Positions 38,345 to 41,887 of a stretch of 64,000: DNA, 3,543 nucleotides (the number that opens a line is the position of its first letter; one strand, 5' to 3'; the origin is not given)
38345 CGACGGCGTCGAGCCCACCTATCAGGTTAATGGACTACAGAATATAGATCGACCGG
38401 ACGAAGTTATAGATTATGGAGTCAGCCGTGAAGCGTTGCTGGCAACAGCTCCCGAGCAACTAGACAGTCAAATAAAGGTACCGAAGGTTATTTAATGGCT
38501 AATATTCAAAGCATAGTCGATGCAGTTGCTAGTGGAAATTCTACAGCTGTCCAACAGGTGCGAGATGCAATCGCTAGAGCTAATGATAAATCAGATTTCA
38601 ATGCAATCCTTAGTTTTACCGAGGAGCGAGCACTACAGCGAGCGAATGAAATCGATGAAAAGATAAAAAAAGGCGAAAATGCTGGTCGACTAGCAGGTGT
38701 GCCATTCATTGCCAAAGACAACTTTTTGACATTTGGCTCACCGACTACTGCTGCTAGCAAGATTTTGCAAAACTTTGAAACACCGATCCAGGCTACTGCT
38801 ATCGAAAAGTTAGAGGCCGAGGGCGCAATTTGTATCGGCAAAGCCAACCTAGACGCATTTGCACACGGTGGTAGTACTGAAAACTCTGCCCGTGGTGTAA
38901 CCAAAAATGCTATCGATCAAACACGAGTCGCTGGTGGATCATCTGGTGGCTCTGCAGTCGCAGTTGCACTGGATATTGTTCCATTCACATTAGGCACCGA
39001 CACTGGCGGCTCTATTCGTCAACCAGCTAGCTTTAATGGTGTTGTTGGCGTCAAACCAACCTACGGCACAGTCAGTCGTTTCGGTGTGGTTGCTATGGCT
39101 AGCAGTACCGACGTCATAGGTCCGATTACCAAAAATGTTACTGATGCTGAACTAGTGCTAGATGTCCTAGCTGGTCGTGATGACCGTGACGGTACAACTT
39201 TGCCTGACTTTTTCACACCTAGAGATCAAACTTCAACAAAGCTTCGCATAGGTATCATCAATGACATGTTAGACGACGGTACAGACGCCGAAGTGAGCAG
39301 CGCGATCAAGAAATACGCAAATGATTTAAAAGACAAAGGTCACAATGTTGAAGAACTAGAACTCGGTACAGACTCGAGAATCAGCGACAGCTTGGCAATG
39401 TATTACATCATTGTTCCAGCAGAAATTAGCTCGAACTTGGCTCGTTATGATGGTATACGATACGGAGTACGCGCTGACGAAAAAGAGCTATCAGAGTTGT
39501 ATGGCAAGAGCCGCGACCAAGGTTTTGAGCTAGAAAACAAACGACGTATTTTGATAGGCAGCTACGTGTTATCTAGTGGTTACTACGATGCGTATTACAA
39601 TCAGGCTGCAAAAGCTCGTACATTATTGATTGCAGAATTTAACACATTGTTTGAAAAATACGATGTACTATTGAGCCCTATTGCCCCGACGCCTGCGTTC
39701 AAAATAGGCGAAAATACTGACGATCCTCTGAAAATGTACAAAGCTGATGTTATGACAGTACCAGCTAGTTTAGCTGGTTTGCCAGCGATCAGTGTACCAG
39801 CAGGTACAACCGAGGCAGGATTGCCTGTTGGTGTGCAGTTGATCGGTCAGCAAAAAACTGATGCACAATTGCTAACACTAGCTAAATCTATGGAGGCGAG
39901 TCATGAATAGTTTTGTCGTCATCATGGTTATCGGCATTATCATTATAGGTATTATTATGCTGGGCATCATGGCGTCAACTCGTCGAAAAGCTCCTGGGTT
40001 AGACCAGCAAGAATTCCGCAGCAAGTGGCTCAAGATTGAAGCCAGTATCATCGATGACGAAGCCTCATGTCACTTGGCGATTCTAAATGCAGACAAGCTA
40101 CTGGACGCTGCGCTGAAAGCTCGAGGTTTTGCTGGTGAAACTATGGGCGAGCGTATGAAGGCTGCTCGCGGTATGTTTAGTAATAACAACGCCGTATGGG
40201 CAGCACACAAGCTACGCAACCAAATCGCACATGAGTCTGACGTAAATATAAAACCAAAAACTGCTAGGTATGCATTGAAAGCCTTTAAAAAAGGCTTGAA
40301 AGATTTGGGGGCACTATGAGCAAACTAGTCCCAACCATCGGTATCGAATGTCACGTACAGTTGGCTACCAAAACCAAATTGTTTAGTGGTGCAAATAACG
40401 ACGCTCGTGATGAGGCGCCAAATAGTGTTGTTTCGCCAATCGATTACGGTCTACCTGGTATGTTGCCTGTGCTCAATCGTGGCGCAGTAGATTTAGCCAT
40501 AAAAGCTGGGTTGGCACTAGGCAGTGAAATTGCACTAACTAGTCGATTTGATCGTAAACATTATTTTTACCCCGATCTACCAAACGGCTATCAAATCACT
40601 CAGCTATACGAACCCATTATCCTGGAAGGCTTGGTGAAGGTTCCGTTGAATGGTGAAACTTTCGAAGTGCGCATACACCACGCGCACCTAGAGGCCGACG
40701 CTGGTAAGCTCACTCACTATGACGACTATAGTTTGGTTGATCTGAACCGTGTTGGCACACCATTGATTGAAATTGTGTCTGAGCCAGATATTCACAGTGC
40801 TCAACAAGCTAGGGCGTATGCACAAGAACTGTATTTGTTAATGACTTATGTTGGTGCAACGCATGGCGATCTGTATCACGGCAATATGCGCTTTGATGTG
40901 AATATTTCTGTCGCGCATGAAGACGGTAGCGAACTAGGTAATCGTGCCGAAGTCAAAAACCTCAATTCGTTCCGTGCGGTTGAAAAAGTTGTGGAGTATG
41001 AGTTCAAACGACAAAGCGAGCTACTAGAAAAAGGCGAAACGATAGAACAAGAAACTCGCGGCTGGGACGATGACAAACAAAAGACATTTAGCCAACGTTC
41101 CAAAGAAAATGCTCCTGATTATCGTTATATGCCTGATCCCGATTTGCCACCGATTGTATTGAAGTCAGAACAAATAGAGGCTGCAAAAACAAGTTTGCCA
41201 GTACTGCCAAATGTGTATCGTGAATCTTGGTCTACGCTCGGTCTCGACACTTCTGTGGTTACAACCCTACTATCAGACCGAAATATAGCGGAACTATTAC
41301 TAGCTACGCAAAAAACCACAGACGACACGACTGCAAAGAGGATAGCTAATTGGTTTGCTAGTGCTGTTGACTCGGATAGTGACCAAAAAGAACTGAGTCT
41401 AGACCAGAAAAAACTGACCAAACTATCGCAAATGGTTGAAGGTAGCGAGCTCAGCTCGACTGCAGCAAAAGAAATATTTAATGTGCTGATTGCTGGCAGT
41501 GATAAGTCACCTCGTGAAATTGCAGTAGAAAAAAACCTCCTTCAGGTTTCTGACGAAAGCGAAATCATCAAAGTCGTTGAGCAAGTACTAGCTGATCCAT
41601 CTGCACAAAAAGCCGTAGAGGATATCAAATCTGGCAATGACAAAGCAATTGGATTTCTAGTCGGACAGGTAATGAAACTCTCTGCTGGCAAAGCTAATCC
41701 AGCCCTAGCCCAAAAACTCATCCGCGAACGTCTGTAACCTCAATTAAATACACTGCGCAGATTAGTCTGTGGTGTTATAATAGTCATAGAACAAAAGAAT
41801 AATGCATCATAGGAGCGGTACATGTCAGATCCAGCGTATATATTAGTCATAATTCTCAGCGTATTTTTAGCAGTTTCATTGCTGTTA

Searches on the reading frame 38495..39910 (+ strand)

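Call 14: search_protein_families(library=pfam, proteins=[window:38495-39910:+], max_evalue=0.001)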
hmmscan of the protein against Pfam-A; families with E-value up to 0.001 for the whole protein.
window:38495-39910:+ (471 aa): 1 family
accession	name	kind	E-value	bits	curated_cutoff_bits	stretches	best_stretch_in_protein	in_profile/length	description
PF01425.27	Amidase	-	5.5e-138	461.2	27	1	22-460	3-445/445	Amidase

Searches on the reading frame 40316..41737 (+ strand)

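Call 14: search_protein_families(library=pfam, proteins=[window:40316-41737:+], max_evalue=0.001)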
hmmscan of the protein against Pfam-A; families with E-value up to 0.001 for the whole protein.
window:40316-41737:+ (473 aa): 2 families
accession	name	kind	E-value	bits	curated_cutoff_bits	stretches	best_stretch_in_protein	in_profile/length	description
PF02934.20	GatB_N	-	5.7e-110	367.3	23.4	1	7-288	2-277/277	GatB/GatE catalytic domain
PF02637.23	GatB_Yqey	-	6.5e-34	117.4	27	1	337-473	10-148/148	GatB domain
